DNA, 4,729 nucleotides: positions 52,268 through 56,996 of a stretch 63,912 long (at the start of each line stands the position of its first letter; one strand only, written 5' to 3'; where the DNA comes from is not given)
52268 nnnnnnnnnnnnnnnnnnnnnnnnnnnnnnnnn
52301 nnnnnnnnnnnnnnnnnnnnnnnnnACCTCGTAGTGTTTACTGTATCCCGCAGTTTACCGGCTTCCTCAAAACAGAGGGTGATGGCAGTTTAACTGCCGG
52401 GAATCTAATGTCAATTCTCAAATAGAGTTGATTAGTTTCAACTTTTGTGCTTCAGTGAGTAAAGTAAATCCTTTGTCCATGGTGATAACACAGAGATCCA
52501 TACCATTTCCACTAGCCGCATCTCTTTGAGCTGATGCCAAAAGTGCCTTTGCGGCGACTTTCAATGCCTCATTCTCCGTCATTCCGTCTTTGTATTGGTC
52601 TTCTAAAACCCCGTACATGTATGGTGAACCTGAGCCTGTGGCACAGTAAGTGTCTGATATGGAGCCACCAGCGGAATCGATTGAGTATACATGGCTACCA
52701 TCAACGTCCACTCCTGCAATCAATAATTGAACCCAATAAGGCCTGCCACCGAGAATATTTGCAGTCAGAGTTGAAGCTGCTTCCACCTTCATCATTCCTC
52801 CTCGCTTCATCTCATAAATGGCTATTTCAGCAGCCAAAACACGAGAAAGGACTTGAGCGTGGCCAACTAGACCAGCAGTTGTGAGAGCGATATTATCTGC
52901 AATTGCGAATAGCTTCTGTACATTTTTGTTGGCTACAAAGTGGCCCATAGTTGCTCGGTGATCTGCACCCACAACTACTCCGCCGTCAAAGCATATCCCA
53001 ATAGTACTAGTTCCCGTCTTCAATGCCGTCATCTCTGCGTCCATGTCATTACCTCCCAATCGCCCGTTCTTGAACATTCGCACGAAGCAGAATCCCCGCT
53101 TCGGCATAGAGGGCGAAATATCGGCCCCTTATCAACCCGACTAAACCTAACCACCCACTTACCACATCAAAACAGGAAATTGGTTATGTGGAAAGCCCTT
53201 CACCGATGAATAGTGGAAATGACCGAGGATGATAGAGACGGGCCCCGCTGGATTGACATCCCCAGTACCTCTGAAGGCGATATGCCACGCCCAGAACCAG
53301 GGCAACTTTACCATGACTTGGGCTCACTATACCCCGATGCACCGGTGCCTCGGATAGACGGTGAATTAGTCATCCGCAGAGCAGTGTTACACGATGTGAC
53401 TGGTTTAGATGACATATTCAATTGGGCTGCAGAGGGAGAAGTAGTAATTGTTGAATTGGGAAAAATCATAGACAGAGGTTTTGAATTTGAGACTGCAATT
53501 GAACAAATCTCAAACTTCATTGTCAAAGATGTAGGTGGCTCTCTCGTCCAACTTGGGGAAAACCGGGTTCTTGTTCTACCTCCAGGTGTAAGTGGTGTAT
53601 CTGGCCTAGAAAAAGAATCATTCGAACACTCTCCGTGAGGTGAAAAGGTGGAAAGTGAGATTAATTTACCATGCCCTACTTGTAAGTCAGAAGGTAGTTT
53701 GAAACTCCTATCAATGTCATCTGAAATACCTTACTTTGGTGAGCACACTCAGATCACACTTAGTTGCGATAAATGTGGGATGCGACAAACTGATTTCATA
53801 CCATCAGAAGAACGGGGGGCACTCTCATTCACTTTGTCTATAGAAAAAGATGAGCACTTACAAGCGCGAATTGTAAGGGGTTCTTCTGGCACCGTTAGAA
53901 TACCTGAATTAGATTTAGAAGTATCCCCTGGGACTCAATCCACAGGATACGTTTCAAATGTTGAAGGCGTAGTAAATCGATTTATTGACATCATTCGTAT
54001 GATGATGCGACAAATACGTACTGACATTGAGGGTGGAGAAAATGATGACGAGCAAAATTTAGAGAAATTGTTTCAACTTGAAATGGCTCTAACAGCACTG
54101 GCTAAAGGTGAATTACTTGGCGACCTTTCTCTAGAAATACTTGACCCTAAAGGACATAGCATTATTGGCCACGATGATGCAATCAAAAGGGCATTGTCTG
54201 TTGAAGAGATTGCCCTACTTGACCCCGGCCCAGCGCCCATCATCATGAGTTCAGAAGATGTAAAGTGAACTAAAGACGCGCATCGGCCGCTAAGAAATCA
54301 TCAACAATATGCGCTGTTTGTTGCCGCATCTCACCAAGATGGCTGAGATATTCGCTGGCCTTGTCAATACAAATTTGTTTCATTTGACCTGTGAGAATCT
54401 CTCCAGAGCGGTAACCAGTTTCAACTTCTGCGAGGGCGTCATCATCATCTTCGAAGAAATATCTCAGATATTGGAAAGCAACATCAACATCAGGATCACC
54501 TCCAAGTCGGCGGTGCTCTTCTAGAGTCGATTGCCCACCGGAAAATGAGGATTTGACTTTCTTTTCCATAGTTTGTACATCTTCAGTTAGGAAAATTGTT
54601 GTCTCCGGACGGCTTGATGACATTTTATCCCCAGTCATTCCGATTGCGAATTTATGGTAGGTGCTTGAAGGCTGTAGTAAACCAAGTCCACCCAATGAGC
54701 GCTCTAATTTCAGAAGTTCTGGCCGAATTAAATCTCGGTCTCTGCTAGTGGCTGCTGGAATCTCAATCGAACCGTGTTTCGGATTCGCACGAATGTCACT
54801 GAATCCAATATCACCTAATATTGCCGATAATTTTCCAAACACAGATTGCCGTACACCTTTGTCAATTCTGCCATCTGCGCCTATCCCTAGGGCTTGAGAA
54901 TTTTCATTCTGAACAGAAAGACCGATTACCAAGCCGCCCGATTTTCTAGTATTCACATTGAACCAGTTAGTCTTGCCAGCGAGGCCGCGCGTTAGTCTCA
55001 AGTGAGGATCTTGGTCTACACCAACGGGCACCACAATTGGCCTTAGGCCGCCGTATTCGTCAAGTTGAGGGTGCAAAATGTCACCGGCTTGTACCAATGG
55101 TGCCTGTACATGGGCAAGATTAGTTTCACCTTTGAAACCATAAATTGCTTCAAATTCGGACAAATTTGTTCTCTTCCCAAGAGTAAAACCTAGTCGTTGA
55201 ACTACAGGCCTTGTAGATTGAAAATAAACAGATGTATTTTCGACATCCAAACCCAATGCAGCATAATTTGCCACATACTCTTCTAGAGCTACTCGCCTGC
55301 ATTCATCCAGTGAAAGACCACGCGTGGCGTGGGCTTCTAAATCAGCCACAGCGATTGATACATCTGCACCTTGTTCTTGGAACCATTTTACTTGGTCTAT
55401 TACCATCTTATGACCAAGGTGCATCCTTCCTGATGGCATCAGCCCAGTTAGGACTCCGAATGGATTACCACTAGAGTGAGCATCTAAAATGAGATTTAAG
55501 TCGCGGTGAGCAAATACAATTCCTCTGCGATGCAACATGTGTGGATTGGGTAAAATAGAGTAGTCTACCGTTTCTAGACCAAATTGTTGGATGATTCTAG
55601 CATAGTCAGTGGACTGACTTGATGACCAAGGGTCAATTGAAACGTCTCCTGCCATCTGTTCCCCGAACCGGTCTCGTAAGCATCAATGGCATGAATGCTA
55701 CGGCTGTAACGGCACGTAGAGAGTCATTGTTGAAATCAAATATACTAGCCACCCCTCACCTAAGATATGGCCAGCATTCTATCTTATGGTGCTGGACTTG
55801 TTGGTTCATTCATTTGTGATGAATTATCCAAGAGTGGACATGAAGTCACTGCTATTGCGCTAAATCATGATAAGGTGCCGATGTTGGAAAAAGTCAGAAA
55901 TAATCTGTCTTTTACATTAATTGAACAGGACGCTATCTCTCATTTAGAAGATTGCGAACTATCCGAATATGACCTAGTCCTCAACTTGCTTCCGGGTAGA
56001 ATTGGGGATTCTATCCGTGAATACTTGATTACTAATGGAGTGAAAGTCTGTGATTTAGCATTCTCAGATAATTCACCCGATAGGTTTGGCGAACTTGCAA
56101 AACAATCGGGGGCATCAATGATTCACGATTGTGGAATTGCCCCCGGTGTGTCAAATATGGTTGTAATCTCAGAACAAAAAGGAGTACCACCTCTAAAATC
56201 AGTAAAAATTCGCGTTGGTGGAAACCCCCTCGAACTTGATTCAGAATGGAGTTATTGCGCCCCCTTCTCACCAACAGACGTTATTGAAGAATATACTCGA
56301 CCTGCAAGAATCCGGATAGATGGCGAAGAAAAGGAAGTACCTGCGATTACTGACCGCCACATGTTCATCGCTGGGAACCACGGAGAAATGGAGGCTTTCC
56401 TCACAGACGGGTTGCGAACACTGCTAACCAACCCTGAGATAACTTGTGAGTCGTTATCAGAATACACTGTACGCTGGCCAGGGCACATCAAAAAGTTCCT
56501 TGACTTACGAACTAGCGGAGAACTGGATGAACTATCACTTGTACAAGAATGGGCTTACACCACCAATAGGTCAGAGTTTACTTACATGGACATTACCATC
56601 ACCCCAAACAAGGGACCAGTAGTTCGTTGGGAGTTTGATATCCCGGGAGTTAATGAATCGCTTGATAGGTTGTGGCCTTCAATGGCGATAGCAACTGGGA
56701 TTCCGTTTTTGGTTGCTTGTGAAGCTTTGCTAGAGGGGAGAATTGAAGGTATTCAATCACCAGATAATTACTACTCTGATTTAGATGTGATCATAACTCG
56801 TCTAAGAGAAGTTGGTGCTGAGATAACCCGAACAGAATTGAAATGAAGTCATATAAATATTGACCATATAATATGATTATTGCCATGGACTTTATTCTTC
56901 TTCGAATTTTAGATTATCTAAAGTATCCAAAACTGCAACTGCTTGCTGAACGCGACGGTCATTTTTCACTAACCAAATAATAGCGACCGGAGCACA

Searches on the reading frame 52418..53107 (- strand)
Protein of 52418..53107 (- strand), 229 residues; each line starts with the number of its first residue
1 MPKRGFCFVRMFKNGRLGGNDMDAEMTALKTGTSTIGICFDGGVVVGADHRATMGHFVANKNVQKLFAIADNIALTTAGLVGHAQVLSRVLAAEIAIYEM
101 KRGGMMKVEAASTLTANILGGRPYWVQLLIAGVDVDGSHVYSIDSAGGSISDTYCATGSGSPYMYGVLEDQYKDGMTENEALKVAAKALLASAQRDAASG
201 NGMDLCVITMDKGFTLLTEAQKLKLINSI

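Call 54: search_protein_families(library=pfam, max_evalue=0.001, proteins=[window:52418-53107:-])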
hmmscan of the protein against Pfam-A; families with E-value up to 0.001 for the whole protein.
window:52418-53107:- (229 aa): 1 family
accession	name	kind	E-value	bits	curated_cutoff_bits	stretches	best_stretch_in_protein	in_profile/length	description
PF00227.31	Proteasome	-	1.2e-51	175.5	22.4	1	30-208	2-189/189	Proteasome subunit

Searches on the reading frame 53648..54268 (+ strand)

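Call 54: search_protein_families(library=pfam, max_evalue=0.001, proteins=[window:53648-54268:+])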
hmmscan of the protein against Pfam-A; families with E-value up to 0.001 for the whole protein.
window:53648-54268:+ (206 aa): 2 families
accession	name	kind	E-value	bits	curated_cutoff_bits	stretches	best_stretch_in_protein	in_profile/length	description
PF22794.1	jr-ZPR1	-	3e-14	53.5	27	1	69-179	1-104/125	ZPR1 jelly-roll domain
PF03367.19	Zn_ribbon_ZPR1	-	2.9e-06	27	23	1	6-49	6-47/56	ZPR1 zinc-finger domain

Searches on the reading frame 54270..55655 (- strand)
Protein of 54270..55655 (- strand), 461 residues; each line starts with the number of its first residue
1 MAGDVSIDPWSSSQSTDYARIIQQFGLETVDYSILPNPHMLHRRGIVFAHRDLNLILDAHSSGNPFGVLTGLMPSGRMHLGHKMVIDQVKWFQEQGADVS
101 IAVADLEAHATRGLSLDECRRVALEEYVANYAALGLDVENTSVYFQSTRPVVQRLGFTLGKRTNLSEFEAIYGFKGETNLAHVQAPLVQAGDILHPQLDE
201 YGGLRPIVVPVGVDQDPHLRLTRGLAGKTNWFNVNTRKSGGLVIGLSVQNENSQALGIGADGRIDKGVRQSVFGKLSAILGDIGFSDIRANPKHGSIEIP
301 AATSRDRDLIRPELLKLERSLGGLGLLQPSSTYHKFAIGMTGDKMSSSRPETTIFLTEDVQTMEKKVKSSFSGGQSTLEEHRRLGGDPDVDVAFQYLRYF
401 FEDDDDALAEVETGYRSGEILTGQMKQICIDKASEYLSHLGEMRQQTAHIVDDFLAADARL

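Call 66: search_protein_families(library=pfam, max_evalue=0.001, proteins=[window:54270-55655:-])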
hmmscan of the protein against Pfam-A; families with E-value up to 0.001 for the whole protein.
window:54270-55655:- (461 aa): 1 family
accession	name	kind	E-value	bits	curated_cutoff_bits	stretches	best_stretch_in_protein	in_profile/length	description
PF00579.31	tRNA-synt_1b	-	4.9e-39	134.8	21.1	2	64-230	4-175/292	tRNA synthetases class I (W and Y)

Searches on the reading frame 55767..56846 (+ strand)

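Call 66: search_protein_families(library=pfam, max_evalue=0.001, proteins=[window:55767-56846:+])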
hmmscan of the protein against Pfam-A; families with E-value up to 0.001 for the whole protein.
window:55767-56846:+ (359 aa): 2 families
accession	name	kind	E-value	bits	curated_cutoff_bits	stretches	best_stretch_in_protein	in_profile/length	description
PF16653.10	Sacchrp_dh_C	-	1.2e-17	65.3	31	1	123-349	1-263/265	Saccharopine dehydrogenase C-terminal domain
PF03435.24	Sacchrp_dh_NADP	-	4.9e-07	30.6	25.1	1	4-99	1-100/129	Saccharopine dehydrogenase NADP binding domain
